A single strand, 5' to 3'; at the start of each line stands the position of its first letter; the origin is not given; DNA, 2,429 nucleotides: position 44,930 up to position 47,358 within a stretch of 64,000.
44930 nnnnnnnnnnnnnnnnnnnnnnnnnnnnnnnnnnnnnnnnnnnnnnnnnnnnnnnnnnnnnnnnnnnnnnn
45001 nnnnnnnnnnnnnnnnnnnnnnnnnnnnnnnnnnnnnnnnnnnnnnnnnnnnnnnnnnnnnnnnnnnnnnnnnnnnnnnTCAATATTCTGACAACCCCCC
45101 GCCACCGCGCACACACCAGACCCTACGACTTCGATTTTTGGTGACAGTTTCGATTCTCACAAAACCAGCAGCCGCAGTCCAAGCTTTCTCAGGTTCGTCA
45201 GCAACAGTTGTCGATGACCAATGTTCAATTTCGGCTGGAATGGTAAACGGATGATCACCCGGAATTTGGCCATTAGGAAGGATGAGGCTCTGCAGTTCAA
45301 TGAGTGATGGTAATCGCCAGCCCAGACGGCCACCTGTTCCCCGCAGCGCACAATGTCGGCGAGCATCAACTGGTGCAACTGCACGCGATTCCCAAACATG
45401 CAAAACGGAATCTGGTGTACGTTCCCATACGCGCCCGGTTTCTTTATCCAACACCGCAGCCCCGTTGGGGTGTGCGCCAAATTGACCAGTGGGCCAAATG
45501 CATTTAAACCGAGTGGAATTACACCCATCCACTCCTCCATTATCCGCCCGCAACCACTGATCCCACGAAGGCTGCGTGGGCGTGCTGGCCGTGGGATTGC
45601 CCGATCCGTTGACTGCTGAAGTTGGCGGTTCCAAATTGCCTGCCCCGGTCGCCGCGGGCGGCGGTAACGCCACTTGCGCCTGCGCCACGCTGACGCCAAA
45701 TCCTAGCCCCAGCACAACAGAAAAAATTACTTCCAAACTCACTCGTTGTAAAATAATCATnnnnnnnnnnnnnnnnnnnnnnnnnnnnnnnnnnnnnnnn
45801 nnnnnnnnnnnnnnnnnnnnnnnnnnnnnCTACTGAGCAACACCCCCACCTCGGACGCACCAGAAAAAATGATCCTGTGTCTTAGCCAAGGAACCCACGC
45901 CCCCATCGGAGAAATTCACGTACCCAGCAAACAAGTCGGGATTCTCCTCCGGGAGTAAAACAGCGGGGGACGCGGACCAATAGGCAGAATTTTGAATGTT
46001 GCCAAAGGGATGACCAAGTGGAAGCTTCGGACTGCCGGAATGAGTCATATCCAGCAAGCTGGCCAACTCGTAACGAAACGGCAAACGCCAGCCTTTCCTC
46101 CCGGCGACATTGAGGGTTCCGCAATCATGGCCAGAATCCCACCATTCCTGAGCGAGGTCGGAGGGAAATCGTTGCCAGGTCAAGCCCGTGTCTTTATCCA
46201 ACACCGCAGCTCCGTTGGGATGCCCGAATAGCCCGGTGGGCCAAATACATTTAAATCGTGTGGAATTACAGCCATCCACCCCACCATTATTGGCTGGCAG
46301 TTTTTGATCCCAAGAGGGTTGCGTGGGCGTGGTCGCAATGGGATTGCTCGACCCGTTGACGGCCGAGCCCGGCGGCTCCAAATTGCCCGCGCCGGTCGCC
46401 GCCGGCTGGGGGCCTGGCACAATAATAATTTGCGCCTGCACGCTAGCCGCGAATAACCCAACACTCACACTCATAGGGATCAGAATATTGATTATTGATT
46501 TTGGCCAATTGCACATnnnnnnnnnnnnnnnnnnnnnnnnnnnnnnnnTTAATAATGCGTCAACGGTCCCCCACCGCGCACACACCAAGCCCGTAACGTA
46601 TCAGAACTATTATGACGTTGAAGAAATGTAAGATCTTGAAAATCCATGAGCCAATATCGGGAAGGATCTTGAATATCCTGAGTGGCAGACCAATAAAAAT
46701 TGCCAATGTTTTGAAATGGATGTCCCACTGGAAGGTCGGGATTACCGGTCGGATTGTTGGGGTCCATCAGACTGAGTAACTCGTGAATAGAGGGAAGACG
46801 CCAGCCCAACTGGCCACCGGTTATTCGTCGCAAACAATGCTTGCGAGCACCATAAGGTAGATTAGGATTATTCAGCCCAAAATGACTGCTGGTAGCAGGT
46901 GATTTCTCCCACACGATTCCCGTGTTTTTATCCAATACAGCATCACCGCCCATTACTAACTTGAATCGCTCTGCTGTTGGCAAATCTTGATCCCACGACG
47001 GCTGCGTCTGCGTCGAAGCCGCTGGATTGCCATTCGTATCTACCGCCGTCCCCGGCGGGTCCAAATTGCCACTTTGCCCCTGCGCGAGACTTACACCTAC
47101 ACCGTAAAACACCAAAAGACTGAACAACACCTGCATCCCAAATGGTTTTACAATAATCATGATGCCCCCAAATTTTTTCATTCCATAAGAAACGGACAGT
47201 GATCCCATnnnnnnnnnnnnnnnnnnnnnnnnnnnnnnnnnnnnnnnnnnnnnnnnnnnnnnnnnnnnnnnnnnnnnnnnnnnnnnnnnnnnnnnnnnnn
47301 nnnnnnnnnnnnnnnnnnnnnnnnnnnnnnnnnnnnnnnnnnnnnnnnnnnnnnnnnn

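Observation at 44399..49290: Seven-gene head-to-tail array of secreted DUF1566 paralogs with a conserved leader peptide and a hypervariable C-terminal loop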

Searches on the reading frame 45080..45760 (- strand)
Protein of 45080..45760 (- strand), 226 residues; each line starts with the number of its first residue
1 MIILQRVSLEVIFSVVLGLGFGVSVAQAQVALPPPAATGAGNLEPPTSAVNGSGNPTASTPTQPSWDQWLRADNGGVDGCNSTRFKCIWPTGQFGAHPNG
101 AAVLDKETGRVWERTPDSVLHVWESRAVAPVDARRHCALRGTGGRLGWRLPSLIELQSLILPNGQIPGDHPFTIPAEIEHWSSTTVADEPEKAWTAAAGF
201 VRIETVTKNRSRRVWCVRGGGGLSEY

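Call 3: search_protein_families(library=pfam, proteins=[window:45080-45760:-], max_evalue=0.01)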
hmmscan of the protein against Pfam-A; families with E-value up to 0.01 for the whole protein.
window:45080-45760:- (226 aa): 1 family
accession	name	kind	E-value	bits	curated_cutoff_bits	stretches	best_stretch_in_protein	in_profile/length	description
PF07603.17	Lcl_C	-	3.8e-15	56.7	34.9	1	102-218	2-117/117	Lcl C-terminal domain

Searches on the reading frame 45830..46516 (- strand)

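Call 3: search_protein_families(library=pfam, proteins=[window:45830-46516:-], max_evalue=0.01)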
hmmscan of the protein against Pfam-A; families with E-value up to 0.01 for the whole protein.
window:45830-46516:- (228 aa): 1 family
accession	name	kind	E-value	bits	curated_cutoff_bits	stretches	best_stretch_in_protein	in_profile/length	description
PF07603.17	Lcl_C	-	2.9e-19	69.9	34.9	1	104-222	2-117/117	Lcl C-terminal domain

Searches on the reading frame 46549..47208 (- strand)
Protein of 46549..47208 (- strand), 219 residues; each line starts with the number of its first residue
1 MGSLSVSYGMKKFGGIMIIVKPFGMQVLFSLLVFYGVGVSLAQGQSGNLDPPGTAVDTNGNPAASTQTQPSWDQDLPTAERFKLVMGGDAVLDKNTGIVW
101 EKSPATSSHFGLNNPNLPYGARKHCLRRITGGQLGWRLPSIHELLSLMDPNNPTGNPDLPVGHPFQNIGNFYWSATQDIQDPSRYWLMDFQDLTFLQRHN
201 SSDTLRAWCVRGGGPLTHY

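Call 3: search_protein_families(library=pfam, proteins=[window:46549-47208:-], max_evalue=0.01)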
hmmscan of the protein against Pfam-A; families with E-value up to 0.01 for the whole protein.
window:46549-47208:- (219 aa): 1 family
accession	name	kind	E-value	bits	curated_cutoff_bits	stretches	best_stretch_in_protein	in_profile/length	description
PF07603.17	Lcl_C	-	1.8e-16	60.9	34.9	1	90-211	2-117/117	Lcl C-terminal domain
